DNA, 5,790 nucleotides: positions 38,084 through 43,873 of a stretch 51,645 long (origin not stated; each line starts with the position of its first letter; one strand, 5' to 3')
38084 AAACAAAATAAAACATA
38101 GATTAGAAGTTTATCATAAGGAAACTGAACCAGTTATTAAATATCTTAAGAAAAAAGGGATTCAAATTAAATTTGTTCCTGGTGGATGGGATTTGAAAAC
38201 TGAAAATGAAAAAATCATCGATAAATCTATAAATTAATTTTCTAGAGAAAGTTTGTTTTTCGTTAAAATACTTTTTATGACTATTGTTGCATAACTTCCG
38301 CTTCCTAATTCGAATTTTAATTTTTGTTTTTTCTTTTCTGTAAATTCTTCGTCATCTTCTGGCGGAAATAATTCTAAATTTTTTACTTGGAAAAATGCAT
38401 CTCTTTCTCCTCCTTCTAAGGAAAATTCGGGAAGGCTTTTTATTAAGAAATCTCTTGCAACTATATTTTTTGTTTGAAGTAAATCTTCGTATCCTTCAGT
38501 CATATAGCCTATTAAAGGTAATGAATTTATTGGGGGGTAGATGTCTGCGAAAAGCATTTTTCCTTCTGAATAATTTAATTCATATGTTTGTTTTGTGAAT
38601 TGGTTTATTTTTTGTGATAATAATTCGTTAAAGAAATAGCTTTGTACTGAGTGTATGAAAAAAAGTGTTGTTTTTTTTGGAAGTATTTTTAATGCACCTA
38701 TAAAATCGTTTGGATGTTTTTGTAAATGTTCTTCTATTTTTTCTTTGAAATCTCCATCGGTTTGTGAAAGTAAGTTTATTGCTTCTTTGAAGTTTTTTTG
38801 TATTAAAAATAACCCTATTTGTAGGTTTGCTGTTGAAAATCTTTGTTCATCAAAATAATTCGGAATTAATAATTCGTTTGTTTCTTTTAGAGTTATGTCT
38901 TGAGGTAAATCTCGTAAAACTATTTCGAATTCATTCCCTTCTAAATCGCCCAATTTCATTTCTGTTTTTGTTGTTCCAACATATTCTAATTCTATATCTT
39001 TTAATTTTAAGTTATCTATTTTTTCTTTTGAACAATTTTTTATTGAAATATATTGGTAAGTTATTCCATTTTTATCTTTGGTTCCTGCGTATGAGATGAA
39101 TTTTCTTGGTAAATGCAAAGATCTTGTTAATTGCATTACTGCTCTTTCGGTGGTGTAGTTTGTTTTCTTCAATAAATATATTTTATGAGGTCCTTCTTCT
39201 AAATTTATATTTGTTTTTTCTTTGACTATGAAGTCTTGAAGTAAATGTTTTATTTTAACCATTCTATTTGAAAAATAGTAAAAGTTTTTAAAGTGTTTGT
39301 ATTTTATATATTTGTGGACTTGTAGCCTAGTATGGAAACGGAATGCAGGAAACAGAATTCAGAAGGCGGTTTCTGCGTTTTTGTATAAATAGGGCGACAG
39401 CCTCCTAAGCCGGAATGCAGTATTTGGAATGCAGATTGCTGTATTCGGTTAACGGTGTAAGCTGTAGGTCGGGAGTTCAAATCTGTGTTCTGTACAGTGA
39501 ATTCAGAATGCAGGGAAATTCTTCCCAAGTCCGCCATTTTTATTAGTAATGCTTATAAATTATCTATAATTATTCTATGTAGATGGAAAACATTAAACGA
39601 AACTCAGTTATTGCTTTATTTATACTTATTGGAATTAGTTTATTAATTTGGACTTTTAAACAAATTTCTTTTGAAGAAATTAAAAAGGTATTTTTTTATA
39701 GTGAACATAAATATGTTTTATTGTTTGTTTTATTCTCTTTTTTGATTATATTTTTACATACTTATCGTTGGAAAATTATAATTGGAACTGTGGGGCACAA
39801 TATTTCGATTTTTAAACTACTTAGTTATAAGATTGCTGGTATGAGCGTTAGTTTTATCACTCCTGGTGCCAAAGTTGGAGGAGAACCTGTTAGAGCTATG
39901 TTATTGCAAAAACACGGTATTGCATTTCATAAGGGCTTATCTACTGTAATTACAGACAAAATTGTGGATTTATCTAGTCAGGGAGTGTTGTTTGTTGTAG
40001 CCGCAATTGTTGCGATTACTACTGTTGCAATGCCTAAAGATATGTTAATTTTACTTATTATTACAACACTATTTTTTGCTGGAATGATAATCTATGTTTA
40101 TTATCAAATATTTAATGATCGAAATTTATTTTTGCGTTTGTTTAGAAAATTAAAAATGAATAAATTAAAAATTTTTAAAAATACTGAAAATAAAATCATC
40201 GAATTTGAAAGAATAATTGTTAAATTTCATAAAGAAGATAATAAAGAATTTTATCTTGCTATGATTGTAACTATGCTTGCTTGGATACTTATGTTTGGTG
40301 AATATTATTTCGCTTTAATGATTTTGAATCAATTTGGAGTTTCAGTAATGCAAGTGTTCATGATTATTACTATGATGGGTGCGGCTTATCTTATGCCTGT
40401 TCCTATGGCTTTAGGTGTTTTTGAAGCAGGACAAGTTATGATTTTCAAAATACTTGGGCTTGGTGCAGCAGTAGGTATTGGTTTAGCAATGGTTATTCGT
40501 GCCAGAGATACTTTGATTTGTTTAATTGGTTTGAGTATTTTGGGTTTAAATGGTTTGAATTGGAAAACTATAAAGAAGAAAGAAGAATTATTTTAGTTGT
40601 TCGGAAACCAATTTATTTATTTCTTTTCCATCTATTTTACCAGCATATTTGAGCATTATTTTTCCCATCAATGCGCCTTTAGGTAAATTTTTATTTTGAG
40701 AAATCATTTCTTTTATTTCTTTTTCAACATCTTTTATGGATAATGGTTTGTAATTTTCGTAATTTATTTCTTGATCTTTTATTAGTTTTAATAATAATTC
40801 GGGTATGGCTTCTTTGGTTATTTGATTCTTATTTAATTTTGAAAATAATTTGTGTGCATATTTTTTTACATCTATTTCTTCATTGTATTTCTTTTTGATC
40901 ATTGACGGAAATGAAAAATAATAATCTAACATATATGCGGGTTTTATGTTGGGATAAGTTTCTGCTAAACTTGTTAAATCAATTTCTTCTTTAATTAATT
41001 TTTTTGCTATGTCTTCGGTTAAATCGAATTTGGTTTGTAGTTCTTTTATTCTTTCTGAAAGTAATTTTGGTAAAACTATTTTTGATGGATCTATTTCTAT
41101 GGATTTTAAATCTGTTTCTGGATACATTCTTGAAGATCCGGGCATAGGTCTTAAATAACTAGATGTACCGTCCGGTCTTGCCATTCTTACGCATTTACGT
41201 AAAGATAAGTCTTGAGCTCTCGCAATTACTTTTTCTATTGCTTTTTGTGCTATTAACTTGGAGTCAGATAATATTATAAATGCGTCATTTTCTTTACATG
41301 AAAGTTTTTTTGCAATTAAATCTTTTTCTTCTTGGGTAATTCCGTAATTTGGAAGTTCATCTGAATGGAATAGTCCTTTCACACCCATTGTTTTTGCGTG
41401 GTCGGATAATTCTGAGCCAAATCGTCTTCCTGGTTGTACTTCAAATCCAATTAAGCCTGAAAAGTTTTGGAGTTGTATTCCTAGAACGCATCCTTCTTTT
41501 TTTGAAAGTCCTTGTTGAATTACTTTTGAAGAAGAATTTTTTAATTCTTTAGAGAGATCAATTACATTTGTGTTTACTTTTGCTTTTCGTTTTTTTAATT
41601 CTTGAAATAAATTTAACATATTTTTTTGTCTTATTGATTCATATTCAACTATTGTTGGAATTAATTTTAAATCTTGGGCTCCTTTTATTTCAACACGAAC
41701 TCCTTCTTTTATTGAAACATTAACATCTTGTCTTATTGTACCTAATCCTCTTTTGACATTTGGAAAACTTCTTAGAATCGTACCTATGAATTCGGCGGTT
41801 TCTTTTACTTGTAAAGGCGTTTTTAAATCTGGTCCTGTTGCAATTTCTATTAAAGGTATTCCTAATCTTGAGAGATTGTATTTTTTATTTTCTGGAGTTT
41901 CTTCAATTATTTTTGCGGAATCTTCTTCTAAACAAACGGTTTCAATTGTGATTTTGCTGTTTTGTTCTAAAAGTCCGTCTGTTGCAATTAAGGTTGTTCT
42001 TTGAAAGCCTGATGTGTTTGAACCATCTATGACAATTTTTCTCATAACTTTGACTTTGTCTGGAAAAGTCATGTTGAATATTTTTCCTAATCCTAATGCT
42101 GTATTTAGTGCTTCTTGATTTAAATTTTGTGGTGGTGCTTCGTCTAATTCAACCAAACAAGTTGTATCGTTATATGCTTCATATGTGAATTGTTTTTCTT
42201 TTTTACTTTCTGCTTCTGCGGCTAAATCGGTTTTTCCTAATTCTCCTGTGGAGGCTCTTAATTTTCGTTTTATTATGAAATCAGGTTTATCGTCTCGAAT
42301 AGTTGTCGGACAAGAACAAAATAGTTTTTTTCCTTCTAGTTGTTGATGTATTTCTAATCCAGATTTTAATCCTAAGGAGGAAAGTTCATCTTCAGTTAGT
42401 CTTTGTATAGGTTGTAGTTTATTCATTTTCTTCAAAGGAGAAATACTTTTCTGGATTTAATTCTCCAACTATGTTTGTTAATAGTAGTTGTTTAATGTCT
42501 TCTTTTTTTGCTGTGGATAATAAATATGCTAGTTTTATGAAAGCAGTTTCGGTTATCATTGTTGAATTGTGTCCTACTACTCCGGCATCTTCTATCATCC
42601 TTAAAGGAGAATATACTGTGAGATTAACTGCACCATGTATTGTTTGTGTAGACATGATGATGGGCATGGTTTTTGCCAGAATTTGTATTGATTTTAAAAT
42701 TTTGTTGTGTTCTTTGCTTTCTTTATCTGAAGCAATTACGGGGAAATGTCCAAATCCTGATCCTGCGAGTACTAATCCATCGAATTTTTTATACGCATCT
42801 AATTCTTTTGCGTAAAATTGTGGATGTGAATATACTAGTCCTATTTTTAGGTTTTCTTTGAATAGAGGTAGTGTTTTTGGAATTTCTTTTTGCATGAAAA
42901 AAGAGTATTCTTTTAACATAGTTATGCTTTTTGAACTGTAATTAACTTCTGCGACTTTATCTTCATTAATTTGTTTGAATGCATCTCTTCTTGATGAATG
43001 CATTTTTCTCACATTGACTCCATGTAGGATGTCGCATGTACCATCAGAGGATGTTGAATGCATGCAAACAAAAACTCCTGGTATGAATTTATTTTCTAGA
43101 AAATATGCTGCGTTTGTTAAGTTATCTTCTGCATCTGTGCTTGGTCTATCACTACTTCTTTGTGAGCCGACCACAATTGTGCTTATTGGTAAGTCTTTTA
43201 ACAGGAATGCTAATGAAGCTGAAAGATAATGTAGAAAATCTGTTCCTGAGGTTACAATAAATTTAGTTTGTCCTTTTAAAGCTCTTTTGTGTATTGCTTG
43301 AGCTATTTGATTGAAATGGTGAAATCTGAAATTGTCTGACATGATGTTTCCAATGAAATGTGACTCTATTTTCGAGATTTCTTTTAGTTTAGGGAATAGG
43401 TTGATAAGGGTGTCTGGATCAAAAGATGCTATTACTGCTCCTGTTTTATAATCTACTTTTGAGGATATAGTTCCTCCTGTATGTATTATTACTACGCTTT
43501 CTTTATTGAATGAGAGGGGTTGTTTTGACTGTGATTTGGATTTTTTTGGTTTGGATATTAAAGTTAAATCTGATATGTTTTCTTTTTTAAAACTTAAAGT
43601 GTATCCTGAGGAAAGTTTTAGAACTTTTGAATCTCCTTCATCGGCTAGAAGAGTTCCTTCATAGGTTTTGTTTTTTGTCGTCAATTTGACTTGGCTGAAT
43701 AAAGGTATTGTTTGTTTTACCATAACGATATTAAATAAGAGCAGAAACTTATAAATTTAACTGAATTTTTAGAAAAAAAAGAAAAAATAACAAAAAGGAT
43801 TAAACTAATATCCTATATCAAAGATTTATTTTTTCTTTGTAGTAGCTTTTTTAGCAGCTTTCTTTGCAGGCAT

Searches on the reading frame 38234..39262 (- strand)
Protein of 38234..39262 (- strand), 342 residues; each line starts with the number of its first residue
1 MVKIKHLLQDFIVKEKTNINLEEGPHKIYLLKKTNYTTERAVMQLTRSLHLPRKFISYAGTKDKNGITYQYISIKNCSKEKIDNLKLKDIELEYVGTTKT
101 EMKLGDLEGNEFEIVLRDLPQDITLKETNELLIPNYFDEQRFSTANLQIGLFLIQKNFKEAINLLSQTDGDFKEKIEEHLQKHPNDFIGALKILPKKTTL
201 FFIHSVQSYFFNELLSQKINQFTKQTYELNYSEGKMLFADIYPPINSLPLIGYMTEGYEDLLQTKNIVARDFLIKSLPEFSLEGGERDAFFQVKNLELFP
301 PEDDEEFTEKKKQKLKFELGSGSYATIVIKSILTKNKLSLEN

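Call 7: search_protein_families(library=pfam, proteins=[window:38234-39262:-])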
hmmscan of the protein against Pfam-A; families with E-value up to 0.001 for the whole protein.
window:38234-39262:- (342 aa): 1 family
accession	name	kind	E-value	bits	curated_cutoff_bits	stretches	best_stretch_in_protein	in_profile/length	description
PF01142.23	TruD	-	2.9e-65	221.2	27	3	3-166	17-197/412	tRNA pseudouridine synthase D (TruD)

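Call 8: find_related_loci(query=window:38234-39262:-, collection=genome_contigs, flank=4000)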
Query window:38234-39262:- (342 aa) in genome_contigs; peptide patterns used: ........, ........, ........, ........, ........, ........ (x = any residue, [..] = any of these).
168 stretches matched a pattern; 80 encode a relative of the query (tblastn E <= 1e-3); 80 distinct loci.
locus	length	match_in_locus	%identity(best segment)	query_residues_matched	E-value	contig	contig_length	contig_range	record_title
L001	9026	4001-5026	95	1-342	0e+0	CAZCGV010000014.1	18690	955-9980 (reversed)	MAG TPA_asm: uncultured Methanosarcinales archaeon isolate binchicken_co42_508 genome assembly, contig: NODE_3918_length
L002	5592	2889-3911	43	1-334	3e-79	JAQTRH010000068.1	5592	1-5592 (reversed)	MAG: Candidatus Nanoarchaeia archaeon isolate STB_159 NODE_45129_length_5592_cov_2.352425_Sandtown_B, whole genome shotg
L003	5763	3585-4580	43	1-333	1e-78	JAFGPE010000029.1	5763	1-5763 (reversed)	MAG: Candidatus Woesearchaeota archaeon isolate Zod_Metabat.672 k87_3141088, whole genome shotgun sequence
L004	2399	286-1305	44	1-333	2e-80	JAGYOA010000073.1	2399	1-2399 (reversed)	Candidatus Woesearchaeota archaeon isolate M55A3 73, whole genome shotgun sequence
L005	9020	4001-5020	43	1-334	6e-78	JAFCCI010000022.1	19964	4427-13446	Candidatus Woesearchaeota archaeon isolate AB_3033_Bin_101 AB_3033_Bin_101_scaffold_6397, whole genome shotgun sequence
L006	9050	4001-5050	43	1-340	3e-77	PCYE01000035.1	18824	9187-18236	MAG: Candidatus Woesearchaeota archaeon CG10_big_fil_rev_8_21_14_0_10_33_12 CG10_8_21_14_0.10_scaffold_6562_c, whole gen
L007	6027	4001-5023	43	1-333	1e-75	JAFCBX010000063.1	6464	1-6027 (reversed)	MAG: Methanosarcinales archaeon isolate AB_1215_Bin_111 AB_1215_Bin_111.fna_scaffold_50544, whole genome shotgun sequenc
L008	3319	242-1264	43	1-333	1e-75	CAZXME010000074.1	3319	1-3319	MAG TPA_asm: uncultured Methanosarcinales archaeon isolate SRP191223_co1_28 genome assembly, contig: NODE_46677_length_3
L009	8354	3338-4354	43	1-333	2e-74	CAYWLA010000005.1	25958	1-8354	MAG TPA_asm: uncultured Methanosarcinales archaeon isolate SRP178699_co1_467 genome assembly, contig: NODE_2110_length_2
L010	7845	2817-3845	42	1-333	8e-74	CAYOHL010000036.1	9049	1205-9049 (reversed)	MAG TPA_asm: uncultured Methanosarcinales archaeon isolate SRP098346_co1_180 genome assembly, contig: NODE_10175_length_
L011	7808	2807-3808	40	1-333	4e-73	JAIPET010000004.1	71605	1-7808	MAG: Candidatus Woesearchaeota archaeon isolate Tobar13m-G34 Tobar13m-20mill-C87, whole genome shotgun sequence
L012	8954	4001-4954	40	2-331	2e-71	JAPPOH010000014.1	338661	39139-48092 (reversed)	MAG: Candidatus Woesearchaeota archaeon isolate SB9152_S1_bin_12 NODE_4_length_338661_cov_33.7227, whole genome shotgun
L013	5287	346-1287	43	4-333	5e-71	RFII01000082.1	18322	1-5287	MAG: Candidatus Woesearchaeota archaeon isolate J072 k99_1394413, whole genome shotgun sequence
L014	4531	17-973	42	22-333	4e-70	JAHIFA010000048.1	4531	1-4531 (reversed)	MAG: Nanoarchaeota archaeon isolate KR11_0.1_MetaG.mb.55 KR11_0.1_MetaG.mb.55_k141_385701, whole genome shotgun sequence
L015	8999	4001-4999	40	1-333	3e-69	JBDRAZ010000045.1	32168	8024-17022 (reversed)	MAG: archaeon isolate MEGAHIT-group-1.1032 k141_12671846, whole genome shotgun sequence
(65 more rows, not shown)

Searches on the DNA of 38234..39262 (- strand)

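Call 60: search_rna_families(sources=[L001, L013, L021, L023, L028, L031, L033, L039, L041, L048, L062, L002, L010, L015, L016, L054], threshold=gathering)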
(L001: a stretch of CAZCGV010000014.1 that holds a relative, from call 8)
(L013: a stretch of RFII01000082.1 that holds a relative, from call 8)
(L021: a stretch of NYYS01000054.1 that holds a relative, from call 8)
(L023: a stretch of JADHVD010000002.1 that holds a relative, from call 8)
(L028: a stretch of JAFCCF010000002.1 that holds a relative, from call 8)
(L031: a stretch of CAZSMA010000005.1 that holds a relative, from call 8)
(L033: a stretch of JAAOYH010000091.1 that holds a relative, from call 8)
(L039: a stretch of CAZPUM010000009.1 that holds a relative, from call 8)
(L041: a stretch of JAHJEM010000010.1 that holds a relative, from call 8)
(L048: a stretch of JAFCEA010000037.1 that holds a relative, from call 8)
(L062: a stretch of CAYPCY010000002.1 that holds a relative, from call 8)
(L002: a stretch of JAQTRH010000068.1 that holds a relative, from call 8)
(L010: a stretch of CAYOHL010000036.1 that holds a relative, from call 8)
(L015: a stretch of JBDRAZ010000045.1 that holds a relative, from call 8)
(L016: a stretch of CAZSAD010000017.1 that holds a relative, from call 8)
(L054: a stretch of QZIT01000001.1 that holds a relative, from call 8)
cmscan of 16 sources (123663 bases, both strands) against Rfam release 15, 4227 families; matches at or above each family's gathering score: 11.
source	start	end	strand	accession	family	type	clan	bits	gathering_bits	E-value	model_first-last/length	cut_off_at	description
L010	4977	5049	-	RF00005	tRNA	Gene; tRNA;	CL00001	70.5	29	4.4e-13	1-71/71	no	tRNA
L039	3396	3470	-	RF00005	tRNA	Gene; tRNA;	CL00001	70.3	29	5.1e-13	1-71/71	no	tRNA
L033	3409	3483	-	RF00005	tRNA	Gene; tRNA;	CL00001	69.4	29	8.9e-13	1-71/71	no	tRNA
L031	3869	3943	-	RF00005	tRNA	Gene; tRNA;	CL00001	63.3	29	4.4e-11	1-71/71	no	tRNA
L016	8021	8093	+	RF00005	tRNA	Gene; tRNA;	CL00001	61.7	29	1.1e-10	1-71/71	no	tRNA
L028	8484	8556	-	RF00005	tRNA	Gene; tRNA;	CL00001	61.4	29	1.4e-10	1-71/71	no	tRNA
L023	5661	5756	-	RF00005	tRNA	Gene; tRNA;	CL00001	54.1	29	1.4e-08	1-71/71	no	tRNA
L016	3569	3675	-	RF00005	tRNA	Gene; tRNA;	CL00001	52.8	29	3.2e-08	1-71/71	no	tRNA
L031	7838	7944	+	RF00005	tRNA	Gene; tRNA;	CL00001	46.6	29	1.6e-06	1-71/71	no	tRNA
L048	3886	3944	-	RF00005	tRNA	Gene; tRNA;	CL00001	34.3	29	0.0039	1-71/71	no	tRNA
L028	3753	3825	-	RF00005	tRNA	Gene; tRNA;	CL00001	30.1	29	0.059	1-71/71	no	tRNA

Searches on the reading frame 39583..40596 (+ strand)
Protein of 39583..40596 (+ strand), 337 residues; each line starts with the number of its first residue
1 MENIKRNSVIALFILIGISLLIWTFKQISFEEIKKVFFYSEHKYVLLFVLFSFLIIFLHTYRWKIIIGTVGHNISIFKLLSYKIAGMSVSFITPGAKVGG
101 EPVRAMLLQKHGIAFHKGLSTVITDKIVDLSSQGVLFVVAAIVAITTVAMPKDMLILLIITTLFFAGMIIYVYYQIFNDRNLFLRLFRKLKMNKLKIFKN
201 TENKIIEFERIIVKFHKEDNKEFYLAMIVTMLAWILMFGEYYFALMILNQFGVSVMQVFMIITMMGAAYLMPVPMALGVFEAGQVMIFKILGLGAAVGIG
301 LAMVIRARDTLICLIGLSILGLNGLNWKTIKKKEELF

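Call 7: search_protein_families(library=pfam, proteins=[window:39583-40596:+])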
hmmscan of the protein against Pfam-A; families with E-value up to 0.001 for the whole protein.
window:39583-40596:+ (337 aa): 1 family
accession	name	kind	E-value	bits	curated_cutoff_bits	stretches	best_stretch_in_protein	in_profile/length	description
PF03706.18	LPG_synthase_TM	-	1.3e-43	150.1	33.4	1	12-315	3-300/302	Lysylphosphatidylglycerol synthase TM region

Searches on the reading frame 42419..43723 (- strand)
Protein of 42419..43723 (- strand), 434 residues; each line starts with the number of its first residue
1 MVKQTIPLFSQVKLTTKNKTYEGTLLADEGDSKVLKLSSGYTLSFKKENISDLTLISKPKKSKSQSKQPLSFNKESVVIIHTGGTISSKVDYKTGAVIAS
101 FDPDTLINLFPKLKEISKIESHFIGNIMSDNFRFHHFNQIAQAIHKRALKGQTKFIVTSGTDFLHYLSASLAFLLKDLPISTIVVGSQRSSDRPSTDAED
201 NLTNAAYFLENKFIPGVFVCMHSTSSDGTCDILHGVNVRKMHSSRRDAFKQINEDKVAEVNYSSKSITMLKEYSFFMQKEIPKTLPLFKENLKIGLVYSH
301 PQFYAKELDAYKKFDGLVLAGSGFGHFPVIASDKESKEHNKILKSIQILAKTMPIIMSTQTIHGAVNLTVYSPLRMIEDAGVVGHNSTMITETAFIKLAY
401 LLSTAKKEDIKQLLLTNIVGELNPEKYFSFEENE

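Call 7: search_protein_families(library=pfam, proteins=[window:42419-43723:-])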
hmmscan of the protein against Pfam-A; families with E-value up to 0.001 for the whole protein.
window:42419-43723:- (434 aa): 3 families
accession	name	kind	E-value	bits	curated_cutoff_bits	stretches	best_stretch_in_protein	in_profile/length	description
PF00710.25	Asparaginase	-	1.5e-45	155.5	22.5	1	77-263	2-181/193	Asparaginase, N-terminal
PF17763.6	Asparaginase_C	-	4e-14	53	34.6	1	293-412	1-112/114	Glutaminase/Asparaginase C-terminal domain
PF18195.6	GatD_N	-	6.3e-05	22.7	25.7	1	9-55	4-53/54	GatD N-terminal domain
